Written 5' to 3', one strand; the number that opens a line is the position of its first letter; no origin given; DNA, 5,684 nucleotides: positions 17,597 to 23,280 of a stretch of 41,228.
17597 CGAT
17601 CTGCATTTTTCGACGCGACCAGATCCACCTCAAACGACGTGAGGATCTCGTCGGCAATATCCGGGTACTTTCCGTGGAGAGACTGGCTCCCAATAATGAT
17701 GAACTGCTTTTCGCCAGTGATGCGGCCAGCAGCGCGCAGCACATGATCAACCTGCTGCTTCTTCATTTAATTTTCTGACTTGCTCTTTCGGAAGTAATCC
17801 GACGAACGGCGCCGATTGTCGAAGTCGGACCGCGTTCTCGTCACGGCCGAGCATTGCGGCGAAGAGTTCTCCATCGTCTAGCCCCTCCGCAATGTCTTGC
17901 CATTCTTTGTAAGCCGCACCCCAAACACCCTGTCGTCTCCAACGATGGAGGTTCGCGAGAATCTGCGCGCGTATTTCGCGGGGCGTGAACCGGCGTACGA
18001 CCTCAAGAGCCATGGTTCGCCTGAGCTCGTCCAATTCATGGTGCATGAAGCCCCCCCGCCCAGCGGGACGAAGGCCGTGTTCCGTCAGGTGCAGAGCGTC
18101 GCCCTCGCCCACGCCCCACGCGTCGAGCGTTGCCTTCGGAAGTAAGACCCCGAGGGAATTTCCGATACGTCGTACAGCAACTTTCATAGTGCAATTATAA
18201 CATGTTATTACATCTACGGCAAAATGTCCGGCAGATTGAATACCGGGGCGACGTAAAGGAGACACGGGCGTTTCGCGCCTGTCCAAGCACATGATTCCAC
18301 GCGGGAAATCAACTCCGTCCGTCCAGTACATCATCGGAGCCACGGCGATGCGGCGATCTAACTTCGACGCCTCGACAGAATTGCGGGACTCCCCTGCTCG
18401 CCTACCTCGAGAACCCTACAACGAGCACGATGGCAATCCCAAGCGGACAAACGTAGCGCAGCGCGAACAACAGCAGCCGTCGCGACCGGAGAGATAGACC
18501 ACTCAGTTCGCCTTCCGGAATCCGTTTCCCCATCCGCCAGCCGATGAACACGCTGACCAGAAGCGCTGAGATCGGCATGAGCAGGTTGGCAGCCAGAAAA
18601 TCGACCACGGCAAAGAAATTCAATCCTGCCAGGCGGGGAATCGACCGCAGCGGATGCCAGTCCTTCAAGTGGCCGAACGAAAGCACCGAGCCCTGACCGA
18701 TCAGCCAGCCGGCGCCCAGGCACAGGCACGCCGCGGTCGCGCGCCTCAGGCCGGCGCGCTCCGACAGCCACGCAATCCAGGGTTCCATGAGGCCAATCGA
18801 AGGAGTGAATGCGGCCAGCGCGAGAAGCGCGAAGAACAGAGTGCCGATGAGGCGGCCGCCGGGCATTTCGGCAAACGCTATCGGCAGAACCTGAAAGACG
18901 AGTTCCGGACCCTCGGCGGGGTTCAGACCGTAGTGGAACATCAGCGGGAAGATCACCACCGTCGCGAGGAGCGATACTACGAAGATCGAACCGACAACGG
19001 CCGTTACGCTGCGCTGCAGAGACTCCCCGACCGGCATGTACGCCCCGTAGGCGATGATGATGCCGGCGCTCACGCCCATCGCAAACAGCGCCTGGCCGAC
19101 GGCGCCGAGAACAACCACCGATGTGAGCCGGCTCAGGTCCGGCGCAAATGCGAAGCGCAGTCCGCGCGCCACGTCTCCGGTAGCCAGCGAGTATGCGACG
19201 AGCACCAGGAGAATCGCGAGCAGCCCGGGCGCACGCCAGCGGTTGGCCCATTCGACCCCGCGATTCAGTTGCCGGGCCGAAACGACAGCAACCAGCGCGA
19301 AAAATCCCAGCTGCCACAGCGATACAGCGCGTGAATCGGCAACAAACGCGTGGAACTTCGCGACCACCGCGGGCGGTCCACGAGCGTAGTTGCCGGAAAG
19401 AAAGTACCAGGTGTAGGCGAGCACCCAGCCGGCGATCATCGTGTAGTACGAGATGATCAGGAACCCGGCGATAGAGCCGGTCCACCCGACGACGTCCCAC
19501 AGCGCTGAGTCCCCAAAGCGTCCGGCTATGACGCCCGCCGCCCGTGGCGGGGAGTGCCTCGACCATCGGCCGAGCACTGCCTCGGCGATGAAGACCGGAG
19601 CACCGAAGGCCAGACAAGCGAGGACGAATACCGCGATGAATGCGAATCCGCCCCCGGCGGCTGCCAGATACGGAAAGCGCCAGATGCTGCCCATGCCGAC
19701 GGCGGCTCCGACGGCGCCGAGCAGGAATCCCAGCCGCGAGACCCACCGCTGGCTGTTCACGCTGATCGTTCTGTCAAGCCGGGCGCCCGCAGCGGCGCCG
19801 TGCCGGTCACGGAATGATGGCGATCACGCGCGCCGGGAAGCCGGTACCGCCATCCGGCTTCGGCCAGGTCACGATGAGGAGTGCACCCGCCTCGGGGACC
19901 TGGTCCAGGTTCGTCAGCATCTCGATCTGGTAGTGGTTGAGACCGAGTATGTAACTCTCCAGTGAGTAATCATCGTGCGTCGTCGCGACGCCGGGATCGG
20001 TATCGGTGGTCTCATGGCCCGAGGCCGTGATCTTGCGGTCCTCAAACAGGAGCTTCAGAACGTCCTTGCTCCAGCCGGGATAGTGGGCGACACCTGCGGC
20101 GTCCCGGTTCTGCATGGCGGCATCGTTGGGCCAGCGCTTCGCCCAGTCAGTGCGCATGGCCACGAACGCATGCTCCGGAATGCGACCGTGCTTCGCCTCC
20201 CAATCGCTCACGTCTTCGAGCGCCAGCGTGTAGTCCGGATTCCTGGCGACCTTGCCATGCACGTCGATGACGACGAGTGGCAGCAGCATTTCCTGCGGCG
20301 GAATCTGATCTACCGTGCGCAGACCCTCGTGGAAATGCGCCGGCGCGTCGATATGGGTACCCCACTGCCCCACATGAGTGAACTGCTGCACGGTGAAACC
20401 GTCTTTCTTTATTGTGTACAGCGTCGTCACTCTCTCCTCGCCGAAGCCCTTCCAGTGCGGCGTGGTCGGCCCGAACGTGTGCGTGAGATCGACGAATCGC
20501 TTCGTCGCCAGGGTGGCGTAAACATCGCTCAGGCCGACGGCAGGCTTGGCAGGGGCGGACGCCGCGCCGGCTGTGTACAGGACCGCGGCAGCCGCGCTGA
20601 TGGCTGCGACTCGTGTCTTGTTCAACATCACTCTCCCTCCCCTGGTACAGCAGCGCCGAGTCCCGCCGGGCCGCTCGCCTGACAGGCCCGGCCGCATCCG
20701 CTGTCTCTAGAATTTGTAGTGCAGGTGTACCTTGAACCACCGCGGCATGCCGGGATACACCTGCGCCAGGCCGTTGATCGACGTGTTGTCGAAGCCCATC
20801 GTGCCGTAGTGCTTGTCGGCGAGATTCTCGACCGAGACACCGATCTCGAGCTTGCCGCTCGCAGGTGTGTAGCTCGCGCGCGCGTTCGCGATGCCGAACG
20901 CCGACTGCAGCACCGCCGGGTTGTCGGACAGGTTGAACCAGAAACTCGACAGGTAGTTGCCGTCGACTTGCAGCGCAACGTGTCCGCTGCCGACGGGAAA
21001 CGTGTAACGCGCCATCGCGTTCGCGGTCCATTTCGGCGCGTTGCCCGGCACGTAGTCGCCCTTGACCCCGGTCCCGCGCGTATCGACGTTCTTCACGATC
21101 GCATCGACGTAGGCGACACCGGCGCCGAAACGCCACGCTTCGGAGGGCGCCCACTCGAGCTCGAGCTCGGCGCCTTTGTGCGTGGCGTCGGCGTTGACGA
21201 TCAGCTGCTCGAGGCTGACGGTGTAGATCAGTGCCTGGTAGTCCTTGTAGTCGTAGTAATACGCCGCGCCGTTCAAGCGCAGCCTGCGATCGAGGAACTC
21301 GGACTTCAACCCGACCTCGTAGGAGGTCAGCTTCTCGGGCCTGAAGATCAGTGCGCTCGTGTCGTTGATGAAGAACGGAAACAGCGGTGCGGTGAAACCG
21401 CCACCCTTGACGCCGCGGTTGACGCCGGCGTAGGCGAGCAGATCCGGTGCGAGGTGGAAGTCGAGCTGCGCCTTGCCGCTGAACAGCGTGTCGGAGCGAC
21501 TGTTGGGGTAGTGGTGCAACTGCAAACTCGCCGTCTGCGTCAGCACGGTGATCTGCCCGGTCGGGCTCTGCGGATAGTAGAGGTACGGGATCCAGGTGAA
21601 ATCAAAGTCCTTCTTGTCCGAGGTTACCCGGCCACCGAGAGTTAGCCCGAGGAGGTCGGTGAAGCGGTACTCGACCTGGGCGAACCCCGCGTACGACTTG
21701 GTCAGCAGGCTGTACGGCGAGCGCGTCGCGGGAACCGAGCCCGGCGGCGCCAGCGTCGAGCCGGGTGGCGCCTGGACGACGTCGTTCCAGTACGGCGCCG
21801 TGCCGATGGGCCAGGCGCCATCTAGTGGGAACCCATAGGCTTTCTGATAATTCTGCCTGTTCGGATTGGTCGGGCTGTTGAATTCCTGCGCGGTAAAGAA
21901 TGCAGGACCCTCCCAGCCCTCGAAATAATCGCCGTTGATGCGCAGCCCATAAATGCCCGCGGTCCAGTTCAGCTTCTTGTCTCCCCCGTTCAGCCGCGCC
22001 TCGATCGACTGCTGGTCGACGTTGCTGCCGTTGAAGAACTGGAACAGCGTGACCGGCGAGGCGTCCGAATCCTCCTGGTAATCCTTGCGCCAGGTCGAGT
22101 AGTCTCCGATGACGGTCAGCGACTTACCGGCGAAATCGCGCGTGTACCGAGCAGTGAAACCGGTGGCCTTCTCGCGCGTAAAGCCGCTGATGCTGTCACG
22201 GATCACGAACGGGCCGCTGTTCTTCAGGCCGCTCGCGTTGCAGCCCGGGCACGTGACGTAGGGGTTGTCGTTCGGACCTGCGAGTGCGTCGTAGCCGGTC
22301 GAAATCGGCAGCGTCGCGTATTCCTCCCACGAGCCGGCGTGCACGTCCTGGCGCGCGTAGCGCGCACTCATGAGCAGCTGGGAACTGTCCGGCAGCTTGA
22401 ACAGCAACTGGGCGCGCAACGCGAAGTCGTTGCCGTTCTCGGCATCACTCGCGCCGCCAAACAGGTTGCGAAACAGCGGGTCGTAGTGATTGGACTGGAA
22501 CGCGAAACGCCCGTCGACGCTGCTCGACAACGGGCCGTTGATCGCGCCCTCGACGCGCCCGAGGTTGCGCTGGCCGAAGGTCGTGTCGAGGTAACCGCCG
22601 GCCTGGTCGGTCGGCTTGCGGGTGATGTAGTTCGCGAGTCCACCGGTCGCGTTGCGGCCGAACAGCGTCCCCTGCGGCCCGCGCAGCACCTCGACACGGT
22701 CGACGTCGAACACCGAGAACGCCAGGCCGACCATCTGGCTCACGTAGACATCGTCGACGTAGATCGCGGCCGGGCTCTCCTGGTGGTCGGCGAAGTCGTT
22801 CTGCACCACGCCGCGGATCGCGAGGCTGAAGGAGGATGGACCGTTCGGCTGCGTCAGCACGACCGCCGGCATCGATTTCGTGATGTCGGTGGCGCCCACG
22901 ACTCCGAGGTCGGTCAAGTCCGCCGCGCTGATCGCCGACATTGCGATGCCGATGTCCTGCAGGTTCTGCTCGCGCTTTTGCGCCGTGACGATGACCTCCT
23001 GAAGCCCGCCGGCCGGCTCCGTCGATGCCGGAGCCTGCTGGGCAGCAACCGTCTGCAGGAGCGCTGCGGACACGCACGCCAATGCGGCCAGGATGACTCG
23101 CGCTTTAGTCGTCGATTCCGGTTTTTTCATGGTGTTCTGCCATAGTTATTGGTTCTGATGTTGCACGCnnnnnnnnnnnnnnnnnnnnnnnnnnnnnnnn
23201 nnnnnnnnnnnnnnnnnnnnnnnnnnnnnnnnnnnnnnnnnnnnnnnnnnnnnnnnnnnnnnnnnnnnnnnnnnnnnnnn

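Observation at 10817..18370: Three copies of the dusA 5' coding core point to two tandem, integrase-less dusA-targeted elements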

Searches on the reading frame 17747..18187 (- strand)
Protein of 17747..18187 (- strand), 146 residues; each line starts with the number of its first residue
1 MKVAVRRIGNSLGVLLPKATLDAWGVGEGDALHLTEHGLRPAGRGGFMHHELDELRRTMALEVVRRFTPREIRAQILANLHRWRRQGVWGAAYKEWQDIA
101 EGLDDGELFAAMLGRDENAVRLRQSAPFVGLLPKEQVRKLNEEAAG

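Call 6: search_protein_families(library=pfam, proteins=[window:17747-18187:-], max_evalue=0.01)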
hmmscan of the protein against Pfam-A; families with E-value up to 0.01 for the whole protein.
window:17747-18187:- (146 aa): 1 family
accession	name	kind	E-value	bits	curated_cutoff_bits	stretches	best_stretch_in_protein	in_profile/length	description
PF04014.23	MazE_antitoxin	-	2.3e-05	24.7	24.7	1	5-36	1-32/48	Antidote-toxin recognition MazE, bacterial antitoxin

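Call 45: search_protein_families(library=ncbifam, proteins=[window:17747-18187:-], max_evalue=0.001)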
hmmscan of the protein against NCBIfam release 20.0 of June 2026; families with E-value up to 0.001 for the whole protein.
window:17747-18187:- (146 aa): 1 family
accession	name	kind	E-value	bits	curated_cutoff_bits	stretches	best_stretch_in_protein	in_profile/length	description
TIGR02609.1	doc_partner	hypoth_equivalog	1.3e-08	35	55.9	1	5-37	3-35/74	putative addiction module antidote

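Call 53: find_encoding_contigs(protein=window:17747-18187:-, flank=10000, max_places=10)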
Protein window:17747-18187:- (146 aa): 24 contigs read that carry it; 10 places shown.
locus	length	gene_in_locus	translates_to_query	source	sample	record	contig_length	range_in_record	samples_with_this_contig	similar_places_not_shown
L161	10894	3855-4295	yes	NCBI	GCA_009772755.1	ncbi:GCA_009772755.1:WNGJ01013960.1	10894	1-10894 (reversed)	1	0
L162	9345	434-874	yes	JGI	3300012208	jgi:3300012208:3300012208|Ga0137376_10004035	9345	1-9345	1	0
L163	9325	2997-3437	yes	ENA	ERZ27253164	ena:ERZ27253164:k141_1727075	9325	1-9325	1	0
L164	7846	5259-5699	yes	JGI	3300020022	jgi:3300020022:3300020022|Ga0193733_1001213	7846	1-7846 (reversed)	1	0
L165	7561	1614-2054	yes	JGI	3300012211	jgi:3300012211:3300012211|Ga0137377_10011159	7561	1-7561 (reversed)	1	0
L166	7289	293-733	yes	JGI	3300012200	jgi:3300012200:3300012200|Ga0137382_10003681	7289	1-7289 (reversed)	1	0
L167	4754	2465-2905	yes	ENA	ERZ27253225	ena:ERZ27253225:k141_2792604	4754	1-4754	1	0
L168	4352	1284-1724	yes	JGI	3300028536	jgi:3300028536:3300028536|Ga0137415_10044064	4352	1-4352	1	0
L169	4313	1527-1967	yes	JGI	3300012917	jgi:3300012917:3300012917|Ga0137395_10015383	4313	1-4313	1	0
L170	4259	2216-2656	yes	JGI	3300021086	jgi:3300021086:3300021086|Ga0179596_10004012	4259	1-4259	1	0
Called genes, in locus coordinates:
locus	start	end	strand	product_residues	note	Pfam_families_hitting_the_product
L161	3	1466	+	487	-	?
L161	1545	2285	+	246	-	PF04199:Cyclase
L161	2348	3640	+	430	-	PF00209:SNF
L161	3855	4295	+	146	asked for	-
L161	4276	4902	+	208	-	PF19502:DUF6036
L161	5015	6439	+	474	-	-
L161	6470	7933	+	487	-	PF14559:TPR_19 (faint), PF13431:TPR_17 (faint)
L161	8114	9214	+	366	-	PF03435:Sacchrp_dh_NADP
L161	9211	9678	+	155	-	PF10027:DUF2269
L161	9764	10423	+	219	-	PF13505:OMP_b-brl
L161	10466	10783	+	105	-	-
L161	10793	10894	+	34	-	?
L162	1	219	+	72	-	?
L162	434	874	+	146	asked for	-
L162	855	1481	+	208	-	PF19502:DUF6036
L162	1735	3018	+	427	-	-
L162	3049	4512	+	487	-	PF14559:TPR_19 (faint), PF13431:TPR_17 (faint)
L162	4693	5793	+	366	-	PF03435:Sacchrp_dh_NADP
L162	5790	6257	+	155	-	PF10027:DUF2269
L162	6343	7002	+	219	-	PF13505:OMP_b-brl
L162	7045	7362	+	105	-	-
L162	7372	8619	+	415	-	PF01207:Dus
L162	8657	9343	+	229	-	?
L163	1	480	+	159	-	?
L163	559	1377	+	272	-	PF04199:Cyclase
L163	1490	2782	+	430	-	PF00209:SNF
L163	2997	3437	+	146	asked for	-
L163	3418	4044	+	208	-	PF19502:DUF6036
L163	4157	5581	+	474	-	-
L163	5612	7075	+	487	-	PF14559:TPR_19 (faint), PF13431:TPR_17 (faint)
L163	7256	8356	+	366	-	PF03435:Sacchrp_dh_NADP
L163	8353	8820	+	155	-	PF10027:DUF2269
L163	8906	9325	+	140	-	?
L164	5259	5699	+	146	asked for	-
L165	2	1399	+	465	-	?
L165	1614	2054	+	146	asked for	-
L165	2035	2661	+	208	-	PF19502:DUF6036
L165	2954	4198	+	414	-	-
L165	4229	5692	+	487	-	PF14559:TPR_19 (faint), PF13431:TPR_17 (faint)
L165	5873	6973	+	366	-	PF03435:Sacchrp_dh_NADP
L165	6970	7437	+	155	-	PF10027:DUF2269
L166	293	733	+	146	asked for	-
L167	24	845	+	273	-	PF04199:Cyclase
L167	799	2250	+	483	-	PF00209:SNF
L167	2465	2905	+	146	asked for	-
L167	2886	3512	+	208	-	PF19502:DUF6036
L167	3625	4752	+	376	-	?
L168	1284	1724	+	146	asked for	-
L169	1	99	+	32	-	?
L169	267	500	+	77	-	PF04014:MazE_antitoxin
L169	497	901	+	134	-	PF01850:PIN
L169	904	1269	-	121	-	-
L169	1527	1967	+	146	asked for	-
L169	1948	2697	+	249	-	PF19502:DUF6036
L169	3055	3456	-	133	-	PF01850:PIN, PF10130:PIN_2 (weak)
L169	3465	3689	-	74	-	PF22513:FitA-like_RHH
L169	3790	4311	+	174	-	?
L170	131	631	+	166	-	-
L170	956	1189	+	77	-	PF04014:MazE_antitoxin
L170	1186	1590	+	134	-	PF01850:PIN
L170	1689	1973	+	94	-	-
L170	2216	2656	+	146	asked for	-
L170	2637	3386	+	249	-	PF19502:DUF6036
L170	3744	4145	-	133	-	PF01850:PIN, PF10130:PIN_2 (weak)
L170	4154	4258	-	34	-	?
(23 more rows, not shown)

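Call 63: search_protein_families(library=padloc, proteins=[window:17747-18187:-], max_evalue=0.001)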
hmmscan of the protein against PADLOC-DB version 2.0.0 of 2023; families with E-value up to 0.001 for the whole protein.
window:17747-18187:- (146 aa): 0 families

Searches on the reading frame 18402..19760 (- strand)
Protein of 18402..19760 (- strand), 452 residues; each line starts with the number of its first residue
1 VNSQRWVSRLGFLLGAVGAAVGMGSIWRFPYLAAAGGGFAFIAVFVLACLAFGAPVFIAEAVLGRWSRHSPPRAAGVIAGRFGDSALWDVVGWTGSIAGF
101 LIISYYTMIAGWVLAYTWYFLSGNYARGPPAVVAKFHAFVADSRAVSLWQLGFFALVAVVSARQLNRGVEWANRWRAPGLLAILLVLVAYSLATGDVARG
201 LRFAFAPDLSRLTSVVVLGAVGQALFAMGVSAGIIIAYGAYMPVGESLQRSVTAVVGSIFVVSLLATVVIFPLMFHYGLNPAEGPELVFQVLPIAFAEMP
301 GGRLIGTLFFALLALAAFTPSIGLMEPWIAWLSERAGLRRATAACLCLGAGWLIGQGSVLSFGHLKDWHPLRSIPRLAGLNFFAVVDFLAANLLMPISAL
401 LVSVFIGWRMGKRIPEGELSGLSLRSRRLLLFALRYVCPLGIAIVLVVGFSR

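Call 6: search_protein_families(library=pfam, proteins=[window:18402-19760:-], max_evalue=0.01)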
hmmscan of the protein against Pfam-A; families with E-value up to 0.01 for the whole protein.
window:18402-19760:- (452 aa): 1 family
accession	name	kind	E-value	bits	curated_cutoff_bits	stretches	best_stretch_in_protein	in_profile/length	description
PF00209.24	SNF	-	5.8e-32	111.5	27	2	5-121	3-113/524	Sodium:neurotransmitter symporter family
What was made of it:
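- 18402..19760 (-): NSS (SNF-family) transporter gene, the left neighbour of the array. call 6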

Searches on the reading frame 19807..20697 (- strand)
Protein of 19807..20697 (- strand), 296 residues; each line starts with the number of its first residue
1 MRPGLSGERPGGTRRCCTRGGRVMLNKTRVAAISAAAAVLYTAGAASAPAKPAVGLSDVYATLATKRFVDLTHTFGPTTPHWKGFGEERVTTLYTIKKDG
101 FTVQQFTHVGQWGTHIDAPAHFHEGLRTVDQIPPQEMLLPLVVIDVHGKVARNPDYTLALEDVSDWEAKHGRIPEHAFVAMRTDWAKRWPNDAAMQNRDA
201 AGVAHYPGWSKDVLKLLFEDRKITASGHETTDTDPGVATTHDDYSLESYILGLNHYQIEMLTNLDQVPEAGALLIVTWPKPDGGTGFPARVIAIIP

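Call 44: search_protein_families(library=pfam, proteins=[window:19807-20697:-], max_evalue=0.001)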
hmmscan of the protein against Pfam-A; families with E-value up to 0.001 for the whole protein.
window:19807-20697:- (296 aa): 1 family
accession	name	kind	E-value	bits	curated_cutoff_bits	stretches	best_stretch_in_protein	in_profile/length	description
PF04199.19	Cyclase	-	1.3e-39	136.1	23.1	1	69-235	1-142/142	Putative cyclase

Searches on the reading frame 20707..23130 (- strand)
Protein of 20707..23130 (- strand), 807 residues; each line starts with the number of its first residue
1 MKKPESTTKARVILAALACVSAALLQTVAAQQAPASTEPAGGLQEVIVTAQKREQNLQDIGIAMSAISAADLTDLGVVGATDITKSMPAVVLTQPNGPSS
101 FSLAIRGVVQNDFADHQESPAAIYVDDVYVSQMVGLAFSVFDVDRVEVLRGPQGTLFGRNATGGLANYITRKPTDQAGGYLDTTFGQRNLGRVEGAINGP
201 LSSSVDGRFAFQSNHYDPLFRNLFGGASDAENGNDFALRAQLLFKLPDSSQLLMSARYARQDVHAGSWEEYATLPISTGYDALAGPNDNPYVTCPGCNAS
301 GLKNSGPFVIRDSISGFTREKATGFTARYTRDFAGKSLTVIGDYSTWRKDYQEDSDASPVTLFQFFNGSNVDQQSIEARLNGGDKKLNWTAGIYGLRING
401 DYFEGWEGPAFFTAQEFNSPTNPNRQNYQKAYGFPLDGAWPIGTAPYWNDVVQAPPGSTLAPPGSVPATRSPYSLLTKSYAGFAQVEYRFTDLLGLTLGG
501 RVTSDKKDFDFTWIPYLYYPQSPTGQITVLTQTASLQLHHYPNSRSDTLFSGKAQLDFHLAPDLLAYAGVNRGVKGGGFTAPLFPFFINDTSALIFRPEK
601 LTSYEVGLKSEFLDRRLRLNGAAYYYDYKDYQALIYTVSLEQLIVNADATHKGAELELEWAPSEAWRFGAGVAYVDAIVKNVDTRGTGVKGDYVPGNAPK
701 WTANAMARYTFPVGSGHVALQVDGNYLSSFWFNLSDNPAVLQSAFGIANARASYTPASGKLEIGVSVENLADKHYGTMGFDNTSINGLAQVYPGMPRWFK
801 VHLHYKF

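Call 44: search_protein_families(library=pfam, proteins=[window:20707-23130:-], max_evalue=0.001)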
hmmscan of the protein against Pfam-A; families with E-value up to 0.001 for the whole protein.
window:20707-23130:- (807 aa): 2 families
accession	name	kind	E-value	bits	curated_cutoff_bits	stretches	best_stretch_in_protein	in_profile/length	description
PF00593.30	TonB_dep_Rec_b-barrel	-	3.8e-36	126.3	27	1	331-770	8-436/436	TonB dependent receptor-like, beta-barrel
PF07715.20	Plug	-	3.1e-14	53.8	23.9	1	57-164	2-106/107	TonB-dependent Receptor Plug Domain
